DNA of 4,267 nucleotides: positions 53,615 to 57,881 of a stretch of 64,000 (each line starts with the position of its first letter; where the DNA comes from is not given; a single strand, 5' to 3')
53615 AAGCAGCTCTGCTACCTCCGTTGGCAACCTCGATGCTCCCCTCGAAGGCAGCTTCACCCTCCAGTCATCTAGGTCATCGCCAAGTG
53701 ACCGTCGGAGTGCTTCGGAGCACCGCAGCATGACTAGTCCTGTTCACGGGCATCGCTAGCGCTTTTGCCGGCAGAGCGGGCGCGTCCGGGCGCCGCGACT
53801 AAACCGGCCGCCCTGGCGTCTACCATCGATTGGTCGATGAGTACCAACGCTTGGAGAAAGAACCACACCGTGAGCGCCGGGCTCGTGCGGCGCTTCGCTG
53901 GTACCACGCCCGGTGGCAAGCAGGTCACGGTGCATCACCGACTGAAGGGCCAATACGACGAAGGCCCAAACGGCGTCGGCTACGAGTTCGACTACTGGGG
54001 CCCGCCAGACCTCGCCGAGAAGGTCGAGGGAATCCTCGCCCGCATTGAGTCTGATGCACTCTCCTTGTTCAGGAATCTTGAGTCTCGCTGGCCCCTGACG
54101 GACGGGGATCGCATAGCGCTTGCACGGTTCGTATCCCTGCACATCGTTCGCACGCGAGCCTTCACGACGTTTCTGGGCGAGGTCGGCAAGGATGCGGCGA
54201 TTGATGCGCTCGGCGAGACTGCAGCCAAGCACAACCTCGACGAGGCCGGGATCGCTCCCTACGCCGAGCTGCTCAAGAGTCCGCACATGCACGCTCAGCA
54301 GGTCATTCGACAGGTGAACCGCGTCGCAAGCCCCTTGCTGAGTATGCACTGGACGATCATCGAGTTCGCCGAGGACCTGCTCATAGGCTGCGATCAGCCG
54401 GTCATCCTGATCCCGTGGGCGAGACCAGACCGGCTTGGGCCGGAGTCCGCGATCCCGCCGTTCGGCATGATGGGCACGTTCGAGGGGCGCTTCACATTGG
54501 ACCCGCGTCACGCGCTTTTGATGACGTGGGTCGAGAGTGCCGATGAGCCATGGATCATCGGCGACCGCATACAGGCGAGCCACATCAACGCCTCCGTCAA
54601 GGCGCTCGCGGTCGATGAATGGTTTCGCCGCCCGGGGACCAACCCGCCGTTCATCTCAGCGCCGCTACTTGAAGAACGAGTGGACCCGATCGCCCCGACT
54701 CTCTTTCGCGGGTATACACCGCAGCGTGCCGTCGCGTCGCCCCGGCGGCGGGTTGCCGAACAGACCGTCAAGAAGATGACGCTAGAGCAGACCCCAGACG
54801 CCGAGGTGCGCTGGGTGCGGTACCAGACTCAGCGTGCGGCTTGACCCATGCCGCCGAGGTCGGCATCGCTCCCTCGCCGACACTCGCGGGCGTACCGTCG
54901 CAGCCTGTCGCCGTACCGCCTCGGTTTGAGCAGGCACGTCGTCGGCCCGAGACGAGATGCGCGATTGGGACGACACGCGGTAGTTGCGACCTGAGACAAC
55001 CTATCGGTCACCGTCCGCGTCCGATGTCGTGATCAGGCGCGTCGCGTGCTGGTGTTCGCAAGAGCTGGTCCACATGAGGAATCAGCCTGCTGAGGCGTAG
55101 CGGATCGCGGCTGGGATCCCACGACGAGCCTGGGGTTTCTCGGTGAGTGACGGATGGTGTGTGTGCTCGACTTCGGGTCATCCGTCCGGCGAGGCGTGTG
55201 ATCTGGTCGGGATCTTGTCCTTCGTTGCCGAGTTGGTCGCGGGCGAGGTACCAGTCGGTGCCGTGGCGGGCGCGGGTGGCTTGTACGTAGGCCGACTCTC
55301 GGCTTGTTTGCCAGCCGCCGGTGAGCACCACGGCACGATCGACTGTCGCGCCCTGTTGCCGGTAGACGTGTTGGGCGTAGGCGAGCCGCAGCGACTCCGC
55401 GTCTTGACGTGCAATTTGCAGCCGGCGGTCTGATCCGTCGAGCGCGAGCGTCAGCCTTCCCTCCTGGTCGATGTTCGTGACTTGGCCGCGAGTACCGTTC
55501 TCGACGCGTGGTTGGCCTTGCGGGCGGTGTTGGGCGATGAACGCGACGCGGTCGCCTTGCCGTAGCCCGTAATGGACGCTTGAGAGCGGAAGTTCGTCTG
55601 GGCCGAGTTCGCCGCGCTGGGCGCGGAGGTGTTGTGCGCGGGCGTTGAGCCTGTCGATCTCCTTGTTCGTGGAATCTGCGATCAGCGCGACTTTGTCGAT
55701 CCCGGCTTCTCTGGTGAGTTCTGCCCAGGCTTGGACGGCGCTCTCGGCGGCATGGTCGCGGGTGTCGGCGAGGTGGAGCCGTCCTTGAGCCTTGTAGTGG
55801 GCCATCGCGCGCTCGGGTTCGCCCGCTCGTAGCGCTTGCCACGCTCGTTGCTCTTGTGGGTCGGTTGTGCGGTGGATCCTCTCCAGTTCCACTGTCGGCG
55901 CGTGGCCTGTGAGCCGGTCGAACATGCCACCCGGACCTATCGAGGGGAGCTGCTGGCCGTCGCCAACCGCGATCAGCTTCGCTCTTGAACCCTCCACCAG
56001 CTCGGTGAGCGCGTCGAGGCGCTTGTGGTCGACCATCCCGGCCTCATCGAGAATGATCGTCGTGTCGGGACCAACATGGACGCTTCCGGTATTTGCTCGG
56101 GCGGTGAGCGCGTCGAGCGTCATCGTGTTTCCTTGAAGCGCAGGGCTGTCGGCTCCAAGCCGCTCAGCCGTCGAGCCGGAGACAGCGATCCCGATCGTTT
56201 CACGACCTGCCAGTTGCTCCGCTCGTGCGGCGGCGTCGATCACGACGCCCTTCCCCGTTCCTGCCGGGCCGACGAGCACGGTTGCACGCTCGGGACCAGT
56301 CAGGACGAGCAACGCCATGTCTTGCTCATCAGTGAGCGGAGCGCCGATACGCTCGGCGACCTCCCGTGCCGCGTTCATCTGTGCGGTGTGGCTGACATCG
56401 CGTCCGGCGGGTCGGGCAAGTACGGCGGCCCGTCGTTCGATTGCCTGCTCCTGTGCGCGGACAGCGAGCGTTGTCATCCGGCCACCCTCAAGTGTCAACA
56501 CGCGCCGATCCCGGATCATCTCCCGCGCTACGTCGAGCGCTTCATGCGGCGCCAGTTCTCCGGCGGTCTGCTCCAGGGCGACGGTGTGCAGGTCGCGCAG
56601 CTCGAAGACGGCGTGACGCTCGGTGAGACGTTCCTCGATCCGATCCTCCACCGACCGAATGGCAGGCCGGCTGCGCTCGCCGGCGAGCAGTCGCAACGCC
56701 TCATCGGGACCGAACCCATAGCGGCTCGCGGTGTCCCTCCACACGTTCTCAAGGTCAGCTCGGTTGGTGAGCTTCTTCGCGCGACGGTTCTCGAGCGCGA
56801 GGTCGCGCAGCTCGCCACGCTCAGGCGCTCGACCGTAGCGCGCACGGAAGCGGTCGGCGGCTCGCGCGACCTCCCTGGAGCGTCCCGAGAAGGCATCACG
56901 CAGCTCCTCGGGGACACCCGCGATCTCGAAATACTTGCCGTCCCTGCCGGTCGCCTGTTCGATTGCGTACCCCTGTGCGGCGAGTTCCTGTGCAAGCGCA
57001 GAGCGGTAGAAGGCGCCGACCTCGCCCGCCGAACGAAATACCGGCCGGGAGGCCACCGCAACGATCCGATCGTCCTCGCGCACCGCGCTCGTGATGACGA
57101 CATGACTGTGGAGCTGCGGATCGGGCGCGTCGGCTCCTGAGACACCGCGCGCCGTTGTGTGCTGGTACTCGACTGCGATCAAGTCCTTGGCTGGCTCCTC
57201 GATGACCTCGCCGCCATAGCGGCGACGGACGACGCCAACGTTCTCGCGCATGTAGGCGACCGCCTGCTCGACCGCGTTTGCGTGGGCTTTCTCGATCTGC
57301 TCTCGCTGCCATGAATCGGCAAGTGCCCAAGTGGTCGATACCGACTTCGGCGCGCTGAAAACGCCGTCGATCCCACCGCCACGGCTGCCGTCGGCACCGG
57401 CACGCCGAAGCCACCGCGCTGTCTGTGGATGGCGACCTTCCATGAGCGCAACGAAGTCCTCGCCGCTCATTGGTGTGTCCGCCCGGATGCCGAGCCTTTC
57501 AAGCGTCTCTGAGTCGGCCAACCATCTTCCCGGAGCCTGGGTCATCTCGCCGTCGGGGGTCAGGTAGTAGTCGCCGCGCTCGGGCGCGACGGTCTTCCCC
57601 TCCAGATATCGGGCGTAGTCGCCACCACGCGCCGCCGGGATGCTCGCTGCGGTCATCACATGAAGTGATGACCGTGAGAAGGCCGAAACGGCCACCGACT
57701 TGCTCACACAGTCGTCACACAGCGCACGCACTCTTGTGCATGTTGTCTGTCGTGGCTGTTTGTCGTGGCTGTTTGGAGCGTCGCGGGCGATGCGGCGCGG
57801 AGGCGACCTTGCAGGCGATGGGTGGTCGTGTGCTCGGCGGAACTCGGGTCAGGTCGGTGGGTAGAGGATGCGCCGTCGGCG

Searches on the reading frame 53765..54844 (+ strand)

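Call 10: search_protein_families(library=pfam, proteins=[window:53765-54844:+], max_evalue=0.001)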
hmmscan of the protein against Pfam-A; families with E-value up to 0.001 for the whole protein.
window:53765-54844:+ (359 aa): 1 family
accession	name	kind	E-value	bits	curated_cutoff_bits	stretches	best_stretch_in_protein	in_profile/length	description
PF14022.11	DUF4238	-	4.2e-16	59.6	27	1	32-254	1-238/281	Protein of unknown function (DUF4238)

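Call 35: search_protein_families(library=padloc, proteins=[window:53765-54844:+], max_evalue=0.01)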
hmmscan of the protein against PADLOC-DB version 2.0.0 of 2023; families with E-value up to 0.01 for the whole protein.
window:53765-54844:+ (359 aa): 0 families

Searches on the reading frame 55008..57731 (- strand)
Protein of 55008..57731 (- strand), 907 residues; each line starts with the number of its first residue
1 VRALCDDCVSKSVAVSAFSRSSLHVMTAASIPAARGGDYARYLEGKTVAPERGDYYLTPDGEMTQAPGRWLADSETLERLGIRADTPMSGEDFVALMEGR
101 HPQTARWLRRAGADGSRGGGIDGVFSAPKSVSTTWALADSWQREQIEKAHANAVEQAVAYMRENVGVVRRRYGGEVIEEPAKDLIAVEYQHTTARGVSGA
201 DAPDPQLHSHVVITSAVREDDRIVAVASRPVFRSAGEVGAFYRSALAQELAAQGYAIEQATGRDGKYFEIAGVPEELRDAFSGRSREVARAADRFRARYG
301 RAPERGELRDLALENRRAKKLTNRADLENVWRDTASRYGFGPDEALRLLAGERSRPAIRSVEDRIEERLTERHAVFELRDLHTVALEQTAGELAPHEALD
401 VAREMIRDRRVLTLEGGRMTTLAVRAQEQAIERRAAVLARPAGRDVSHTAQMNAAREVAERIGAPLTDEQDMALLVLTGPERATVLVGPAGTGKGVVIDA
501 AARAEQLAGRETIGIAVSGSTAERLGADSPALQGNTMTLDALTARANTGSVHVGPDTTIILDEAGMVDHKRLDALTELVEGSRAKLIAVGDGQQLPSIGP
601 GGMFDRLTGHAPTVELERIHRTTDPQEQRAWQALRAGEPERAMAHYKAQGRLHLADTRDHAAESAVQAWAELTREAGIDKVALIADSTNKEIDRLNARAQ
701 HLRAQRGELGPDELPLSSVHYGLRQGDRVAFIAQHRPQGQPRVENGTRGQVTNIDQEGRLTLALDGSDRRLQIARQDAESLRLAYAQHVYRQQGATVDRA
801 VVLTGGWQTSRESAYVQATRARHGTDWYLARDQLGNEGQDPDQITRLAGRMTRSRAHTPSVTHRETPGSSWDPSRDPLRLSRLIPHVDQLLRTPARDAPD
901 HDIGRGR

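Call 10: search_protein_families(library=pfam, proteins=[window:55008-57731:-], max_evalue=0.001)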
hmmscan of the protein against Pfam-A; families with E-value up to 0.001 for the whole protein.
window:55008-57731:- (907 aa): 3 families
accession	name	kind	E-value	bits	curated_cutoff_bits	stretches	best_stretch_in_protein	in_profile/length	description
PF08751.17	TrwC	-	3.7e-64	217.5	25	1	37-337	2-285/286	TrwC relaxase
PF13604.12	AAA_30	-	3.6e-42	144.7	27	1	466-656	2-190/191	AAA domain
PF13245.12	AAA_19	-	5.1e-12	46.6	25.1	1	480-600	10-134/134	AAA domain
